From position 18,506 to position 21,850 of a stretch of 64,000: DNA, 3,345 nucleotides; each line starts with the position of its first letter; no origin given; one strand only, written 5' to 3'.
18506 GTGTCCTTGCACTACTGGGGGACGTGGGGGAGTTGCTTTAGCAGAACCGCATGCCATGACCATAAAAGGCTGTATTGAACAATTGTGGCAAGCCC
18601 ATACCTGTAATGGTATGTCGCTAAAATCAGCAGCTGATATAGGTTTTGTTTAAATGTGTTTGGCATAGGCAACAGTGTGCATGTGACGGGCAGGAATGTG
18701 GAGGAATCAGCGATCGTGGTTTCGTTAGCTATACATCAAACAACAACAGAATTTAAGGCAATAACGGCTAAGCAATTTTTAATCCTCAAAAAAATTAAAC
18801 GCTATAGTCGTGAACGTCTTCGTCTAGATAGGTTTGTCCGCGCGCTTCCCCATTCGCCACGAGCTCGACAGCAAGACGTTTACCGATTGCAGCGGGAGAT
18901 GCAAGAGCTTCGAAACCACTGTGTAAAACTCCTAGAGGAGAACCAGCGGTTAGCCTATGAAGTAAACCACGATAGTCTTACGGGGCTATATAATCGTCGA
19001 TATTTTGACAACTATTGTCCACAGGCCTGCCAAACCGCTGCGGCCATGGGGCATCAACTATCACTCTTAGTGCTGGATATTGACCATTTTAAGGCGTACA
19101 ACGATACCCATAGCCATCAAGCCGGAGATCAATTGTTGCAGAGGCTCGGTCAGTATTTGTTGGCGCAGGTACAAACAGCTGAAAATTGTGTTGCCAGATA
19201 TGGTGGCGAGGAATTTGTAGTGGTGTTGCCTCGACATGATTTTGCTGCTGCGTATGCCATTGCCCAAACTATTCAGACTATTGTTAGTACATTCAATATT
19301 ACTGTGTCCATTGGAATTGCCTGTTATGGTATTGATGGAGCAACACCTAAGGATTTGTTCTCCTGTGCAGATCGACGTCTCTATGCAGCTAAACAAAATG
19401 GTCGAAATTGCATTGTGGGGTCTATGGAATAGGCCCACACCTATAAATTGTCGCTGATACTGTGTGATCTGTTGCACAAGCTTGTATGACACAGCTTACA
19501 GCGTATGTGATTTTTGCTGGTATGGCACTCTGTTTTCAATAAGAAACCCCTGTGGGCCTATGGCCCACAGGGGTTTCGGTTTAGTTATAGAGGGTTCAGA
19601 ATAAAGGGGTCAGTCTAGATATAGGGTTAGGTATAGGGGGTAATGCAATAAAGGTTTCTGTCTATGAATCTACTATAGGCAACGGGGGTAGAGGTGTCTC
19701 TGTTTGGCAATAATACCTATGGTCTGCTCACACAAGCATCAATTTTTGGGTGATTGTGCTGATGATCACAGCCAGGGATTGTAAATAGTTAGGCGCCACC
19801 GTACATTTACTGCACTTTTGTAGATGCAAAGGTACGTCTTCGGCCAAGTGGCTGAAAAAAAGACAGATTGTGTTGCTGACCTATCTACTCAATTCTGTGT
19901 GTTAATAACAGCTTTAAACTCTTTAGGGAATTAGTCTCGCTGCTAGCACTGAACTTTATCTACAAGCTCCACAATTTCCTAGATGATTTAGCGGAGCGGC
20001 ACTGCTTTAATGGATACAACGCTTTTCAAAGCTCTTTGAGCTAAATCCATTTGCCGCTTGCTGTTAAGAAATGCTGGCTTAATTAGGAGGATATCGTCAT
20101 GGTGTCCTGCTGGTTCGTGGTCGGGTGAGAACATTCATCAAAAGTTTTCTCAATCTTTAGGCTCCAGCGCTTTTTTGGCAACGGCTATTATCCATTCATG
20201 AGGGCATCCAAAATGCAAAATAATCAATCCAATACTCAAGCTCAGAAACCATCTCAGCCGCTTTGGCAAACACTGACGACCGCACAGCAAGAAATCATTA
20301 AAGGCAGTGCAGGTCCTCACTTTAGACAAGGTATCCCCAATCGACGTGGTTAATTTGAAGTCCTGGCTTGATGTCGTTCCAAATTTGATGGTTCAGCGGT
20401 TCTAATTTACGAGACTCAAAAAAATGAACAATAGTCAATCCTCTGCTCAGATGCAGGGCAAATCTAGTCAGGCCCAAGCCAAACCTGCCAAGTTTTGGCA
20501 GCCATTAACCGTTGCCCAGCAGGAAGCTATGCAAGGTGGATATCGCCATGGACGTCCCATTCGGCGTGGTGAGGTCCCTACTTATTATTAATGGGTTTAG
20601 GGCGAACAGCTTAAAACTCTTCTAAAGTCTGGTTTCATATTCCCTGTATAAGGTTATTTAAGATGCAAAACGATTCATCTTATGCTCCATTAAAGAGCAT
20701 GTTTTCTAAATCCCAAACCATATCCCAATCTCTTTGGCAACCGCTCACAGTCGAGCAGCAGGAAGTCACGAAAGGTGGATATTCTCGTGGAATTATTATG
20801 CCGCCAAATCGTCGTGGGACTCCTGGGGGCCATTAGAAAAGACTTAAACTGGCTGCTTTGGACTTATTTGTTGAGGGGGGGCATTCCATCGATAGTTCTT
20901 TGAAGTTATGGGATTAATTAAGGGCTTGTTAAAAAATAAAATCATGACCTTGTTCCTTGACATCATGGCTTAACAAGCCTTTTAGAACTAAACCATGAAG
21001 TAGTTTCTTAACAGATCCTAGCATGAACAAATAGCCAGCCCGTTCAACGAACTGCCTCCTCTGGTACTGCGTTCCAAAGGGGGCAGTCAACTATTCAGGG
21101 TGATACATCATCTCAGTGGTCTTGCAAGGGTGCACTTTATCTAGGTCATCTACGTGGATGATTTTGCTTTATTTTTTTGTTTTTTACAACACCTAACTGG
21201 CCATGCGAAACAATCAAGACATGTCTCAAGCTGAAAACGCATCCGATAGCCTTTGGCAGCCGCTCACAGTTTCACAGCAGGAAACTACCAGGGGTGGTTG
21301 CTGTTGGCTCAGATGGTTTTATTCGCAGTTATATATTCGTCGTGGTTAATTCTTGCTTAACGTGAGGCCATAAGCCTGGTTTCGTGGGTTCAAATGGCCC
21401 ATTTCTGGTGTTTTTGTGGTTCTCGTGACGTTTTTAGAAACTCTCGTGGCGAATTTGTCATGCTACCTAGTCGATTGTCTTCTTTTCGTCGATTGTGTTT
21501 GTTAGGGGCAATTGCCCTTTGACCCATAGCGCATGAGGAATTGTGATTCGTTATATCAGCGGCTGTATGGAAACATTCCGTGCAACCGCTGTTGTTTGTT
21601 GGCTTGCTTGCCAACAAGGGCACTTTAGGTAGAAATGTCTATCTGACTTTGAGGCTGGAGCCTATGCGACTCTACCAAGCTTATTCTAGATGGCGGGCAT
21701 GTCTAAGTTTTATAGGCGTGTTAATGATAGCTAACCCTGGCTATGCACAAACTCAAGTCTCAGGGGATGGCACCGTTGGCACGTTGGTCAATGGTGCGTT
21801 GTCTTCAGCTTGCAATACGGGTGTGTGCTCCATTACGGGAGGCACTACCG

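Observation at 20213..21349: Tandem array of four paralogous small peptide genes with a conserved leader-like N-terminus, a Gly-Gly junction and hypervariable Arg-rich tails ending in RRG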

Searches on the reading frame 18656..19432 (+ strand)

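Call 19: search_protein_families(library=pfam, proteins=[window:18656-19432:+], max_evalue=0.001)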
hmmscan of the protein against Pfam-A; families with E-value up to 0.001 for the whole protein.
window:18656-19432:+ (258 aa): 2 families
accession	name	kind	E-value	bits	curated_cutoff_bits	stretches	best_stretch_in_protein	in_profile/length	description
PF00990.26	GGDEF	-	4.7e-42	143.9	23.8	1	104-251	2-160/161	Diguanylate cyclase, GGDEF domain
PF17853.6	GGDEF_2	-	0.00011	22.8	24.5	1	154-229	31-103/116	GGDEF-like domain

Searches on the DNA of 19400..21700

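Call 69: search_rna_families(source=window, start=19400, end=21700, threshold=evalue, max_evalue=1)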
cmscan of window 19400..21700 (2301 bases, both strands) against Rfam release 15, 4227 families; matches with E-value up to 1: 3.
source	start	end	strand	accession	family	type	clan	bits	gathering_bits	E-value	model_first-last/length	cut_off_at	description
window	19534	19682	-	RF02612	BSR1350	Gene; sRNA;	-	27.2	216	0.029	1-176/176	no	Brucella sRNA 1350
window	19532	19615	+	RF00063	SscA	Gene;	-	23.1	60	0.7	1-96/96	no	SscA RNA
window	19525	19589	-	RF03963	mir-2996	Gene; miRNA;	-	21.4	100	0.25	1-72/72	no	mir-2996 microRNA precursor family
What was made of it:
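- Tried and rejected: A scan of 19400-21700 found no riboswitch or known RNA; the hits were far below gathering scores (call 69).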

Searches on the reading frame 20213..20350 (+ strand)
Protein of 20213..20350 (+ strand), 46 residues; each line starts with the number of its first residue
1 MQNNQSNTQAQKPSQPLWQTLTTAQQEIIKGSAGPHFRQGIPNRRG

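Call 3: search_protein_families(library=ncbifam, proteins=[window:20213-20350:+], max_evalue=10)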
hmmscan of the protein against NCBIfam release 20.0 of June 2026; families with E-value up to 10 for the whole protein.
seq(46 aa): 1 family
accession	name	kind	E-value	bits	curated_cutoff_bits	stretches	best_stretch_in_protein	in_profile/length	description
TIGR01267.1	Phe4hydrox_mono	equivalog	0.21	10.8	264.75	1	10-41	11-42/248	phenylalanine 4-monooxygenase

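Call 4: search_protein_families(library=pfam, proteins=[window:20213-20350:+], max_evalue=10)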
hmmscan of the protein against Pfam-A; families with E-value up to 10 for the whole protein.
seq(46 aa): 0 families

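Call 8: find_homologous_proteins(query=A1, max_evalue=0.01)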
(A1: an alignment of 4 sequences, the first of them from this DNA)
Query A1 (4 sequences) (46 aa, profile of the alignment): 4 proteins with E <= 0.01 among 4 candidates.
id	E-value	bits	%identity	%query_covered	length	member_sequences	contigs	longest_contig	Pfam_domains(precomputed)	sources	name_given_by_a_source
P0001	4.7e-23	99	100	100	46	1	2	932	-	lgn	-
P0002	1.7e-16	78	48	100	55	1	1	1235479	-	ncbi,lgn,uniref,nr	ncbi:hypothetical protein [Leptothoe kymatousa]|uniref:Uncharacterized protein n=1 Tax=Leptothoe kym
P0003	1.7e-15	74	50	100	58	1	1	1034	-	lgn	-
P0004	2.8e-10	58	50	100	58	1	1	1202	-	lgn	-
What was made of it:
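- Tried and rejected: It returned only P1, P2 and two P3 orthologues (call 8).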

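Call 13: find_encoding_contigs(protein=P0002, flank=10000, max_places=4)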
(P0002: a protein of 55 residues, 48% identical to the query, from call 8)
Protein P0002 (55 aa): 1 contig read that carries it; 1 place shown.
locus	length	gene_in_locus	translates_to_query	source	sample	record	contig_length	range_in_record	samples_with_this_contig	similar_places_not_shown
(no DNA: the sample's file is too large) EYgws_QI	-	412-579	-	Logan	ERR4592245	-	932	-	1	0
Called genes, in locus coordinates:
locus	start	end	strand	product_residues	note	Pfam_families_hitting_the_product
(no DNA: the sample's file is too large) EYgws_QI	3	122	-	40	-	?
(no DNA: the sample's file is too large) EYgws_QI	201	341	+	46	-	-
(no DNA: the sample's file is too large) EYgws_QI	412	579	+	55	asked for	-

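Call 14: find_encoding_contigs(protein=P0003, flank=10000, max_places=4)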
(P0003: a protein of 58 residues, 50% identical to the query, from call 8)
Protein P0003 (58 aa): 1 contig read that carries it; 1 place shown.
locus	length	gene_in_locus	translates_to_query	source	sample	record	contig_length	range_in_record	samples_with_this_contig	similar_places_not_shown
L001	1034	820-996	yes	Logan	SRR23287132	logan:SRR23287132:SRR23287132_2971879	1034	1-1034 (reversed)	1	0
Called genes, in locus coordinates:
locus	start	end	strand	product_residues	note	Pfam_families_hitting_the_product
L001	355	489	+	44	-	-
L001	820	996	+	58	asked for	-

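Call 15: find_encoding_contigs(protein=P0004, flank=10000, max_places=4)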
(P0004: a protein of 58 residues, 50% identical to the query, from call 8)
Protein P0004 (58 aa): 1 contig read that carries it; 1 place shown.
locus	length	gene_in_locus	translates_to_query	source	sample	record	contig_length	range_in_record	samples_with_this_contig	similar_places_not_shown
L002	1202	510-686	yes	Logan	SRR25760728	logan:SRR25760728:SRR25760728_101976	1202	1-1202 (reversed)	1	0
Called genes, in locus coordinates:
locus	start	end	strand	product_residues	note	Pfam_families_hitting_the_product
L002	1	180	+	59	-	?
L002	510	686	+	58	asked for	-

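Call 23: search_protein_representatives(alignment_id=A3)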
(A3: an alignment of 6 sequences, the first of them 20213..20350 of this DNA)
Query: 6 sequences, 55 profile positions. Proteins with E-value up to 0.001 (for the whole library): 8; up to 1e-10: 4; up to 1e-30: 0. The best 8 are listed.
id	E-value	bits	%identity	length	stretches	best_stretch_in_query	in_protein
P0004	3.3e-27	110.4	-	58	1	1-55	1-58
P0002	4.6e-24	100.4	-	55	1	1-55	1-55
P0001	7.8e-17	77.2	-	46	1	1-50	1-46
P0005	3.3e-11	59.2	-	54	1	1-50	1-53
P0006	7.7e-09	51.6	-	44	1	11-50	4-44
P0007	1.2e-06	44.6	-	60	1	1-48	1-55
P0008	1.6e-04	37.8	-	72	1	3-42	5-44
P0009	2.2e-04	37.3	-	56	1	1-44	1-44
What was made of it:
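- Closest known: EbfG1-4 / PteB of Synechococcus elongatus PCC 7942. Different: No EbfG-like protein was retrieved by the exhaustive profile search (call 23).
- Checked: A profile of the peptides retrieves only family members from 1.84e9 proteins, with E-values from 3e-27 to 2e-4 (call 23).
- The profile search recovers only these peptides (call 23).
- Tried and rejected: The exhaustive profile search was needed to reach further members (call 23).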

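Call 25: find_encoding_contigs(protein=P0005, flank=10000, max_places=4)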
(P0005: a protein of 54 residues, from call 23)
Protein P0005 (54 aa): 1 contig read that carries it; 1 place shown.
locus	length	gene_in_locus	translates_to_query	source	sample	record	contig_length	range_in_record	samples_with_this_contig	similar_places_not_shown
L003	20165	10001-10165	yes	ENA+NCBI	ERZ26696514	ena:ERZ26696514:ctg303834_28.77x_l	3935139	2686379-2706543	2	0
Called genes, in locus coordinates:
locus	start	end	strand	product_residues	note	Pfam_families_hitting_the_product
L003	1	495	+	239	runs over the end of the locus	PF02463:SMC_N (faint), PF13476:AAA_23 (weak), PF00005:ABC_tran, PF13304:AAA_21 (faint)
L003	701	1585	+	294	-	PF00950:ABC-3, PF01032:FecCD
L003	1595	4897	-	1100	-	-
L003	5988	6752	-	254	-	PF13489:Methyltransf_23, PF13847:Methyltransf_31 (weak), PF08241:Methyltransf_11, PF08242:Methyltransf_12, PF13649:Methyltransf_25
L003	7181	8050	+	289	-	PF12697:Abhydrolase_6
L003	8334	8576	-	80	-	-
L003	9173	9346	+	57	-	-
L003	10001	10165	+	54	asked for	-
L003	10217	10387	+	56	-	-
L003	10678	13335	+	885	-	PF05860:TPS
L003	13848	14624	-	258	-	PF05118:Asp_Arg_Hydrox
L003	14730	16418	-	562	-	PF03321:GH3, PF23571:GH3_M, PF23572:GH3_C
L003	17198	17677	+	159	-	-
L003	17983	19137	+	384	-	PF12849:PBP_like_2, PF01547:SBP_bac_1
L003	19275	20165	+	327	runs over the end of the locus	PF00528:BPD_transp_1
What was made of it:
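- Another (L003) has an Asp/Arg-hydroxylase-like gene (call 25).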

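Call 26: find_encoding_contigs(protein=P0007, flank=10000, max_places=4)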
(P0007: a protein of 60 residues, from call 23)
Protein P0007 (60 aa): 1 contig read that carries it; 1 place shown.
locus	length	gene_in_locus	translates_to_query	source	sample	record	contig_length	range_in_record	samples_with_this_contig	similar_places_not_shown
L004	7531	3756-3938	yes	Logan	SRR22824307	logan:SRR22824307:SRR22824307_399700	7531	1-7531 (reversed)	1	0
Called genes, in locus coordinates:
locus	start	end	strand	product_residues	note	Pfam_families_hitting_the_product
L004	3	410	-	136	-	?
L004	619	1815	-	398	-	PF00890:FAD_binding_2 (weak), PF01266:DAO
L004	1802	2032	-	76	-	-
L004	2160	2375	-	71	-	PF10929:DUF2811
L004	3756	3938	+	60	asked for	-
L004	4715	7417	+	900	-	PF05860:TPS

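Call 27: find_encoding_contigs(protein=P0008, flank=10000, max_places=4)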
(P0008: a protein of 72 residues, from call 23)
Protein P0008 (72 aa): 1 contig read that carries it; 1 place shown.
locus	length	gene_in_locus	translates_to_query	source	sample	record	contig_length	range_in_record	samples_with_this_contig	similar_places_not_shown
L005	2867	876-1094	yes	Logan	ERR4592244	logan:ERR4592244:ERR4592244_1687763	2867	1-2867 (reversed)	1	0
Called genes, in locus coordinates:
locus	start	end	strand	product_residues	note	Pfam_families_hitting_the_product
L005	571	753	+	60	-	-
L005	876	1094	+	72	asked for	-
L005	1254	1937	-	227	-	PF01209:Ubie_methyltran, PF13489:Methyltransf_23, PF13847:Methyltransf_31, PF08241:Methyltransf_11, PF08242:Methyltransf_12, PF13649:Methyltransf_25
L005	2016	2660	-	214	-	PF13468:Glyoxalase_3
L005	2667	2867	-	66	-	?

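Call 28: find_encoding_contigs(protein=P0009, flank=10000, max_places=4)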
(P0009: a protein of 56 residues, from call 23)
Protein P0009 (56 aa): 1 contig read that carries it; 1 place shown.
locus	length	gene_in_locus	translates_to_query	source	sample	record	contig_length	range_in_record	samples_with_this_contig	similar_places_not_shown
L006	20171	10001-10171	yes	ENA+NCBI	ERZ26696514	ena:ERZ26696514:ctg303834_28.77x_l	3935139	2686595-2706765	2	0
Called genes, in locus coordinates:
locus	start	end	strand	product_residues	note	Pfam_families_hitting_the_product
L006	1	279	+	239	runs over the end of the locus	PF02463:SMC_N (faint), PF13476:AAA_23 (weak), PF00005:ABC_tran, PF13304:AAA_21 (faint)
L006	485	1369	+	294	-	PF00950:ABC-3, PF01032:FecCD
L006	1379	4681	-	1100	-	-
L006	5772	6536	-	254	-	PF13489:Methyltransf_23, PF13847:Methyltransf_31 (weak), PF08241:Methyltransf_11, PF08242:Methyltransf_12, PF13649:Methyltransf_25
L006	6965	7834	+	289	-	PF12697:Abhydrolase_6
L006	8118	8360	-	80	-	-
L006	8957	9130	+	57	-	-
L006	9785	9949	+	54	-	-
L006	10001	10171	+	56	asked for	-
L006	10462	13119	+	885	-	PF05860:TPS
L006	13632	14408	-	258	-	PF05118:Asp_Arg_Hydrox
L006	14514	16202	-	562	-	PF03321:GH3, PF23571:GH3_M, PF23572:GH3_C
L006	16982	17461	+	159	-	-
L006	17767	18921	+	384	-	PF12849:PBP_like_2, PF01547:SBP_bac_1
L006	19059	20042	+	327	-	PF00528:BPD_transp_1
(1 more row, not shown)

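Call 67: find_related_loci(query=A4, collection=metagenome_contigs, flank=10000)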
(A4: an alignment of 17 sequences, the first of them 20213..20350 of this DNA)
Query A4 (46 aa) in metagenome_contigs; peptide patterns used: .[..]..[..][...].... (x = any residue, [..] = any of these).
296 stretches matched a pattern, but none encodes a relative of the query by tblastn (E <= 1e-3).
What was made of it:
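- Tried and rejected: A profile-derived pattern gave 296 raw matches, none confirmed by tblastn (call 67).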

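Call 95: predict_structure(alignment_id=A3)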
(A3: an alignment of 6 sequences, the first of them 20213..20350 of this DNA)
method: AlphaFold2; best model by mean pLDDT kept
length: 46 residues; sequences in the alignment: 6
mean_pLDDT: 66.9   pTM: 0.29
mean pLDDT of the five models: 66.9, 65.9, 63.8, 61.5, 60.5
residues with pLDDT >= 90: 0; 70-90: 18; 50-70: 27; < 50: 1
segments of 3 or more residues with pLDDT < 50: none
pLDDT, mean of each block of 10 residues (from residue 1): 62 77 80 54 58
secondary structure, 60 per line:
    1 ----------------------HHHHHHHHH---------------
elements in order: H23-31
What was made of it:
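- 20213..20353 (+): P1, a 46-aa precursor: 32-aa leader ending in KGS, then the predicted core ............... AlphaFold2 predicts a helix at residues 23-31, just before the junction, at low confidence (call 95).
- Tried and rejected: It shows only a short helix before the junction (call 95).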

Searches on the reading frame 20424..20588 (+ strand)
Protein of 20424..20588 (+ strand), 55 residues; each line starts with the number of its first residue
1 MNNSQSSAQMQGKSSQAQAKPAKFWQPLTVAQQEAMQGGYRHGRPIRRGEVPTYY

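Call 3: search_protein_families(library=ncbifam, proteins=[window:20424-20588:+], max_evalue=10)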
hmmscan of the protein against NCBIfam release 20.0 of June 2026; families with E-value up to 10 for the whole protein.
seq(55 aa): 0 families

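Call 4: search_protein_families(library=pfam, proteins=[window:20424-20588:+], max_evalue=10)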
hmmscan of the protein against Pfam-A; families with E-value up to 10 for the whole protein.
seq(55 aa): 1 family
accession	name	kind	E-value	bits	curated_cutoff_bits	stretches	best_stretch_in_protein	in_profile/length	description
PF13670.12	PepSY_2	-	0.14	12.6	24.3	1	14-41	12-44/83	Peptidase propeptide and YPEB domain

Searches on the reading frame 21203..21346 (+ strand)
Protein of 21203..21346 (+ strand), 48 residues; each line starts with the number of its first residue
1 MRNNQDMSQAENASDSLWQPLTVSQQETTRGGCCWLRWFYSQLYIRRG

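Call 3: search_protein_families(library=ncbifam, proteins=[window:21203-21346:+], max_evalue=10)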
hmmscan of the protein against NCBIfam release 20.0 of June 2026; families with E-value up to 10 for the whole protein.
seq(48 aa): 0 families

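Call 4: search_protein_families(library=pfam, proteins=[window:21203-21346:+], max_evalue=10)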
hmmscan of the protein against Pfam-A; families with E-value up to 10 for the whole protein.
seq(48 aa): 1 family
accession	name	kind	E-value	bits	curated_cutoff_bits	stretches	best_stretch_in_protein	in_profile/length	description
PF05410.19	Peptidase_C31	-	0.16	12.5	25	1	19-40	5-26/105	Porcine arterivirus-type cysteine proteinase alpha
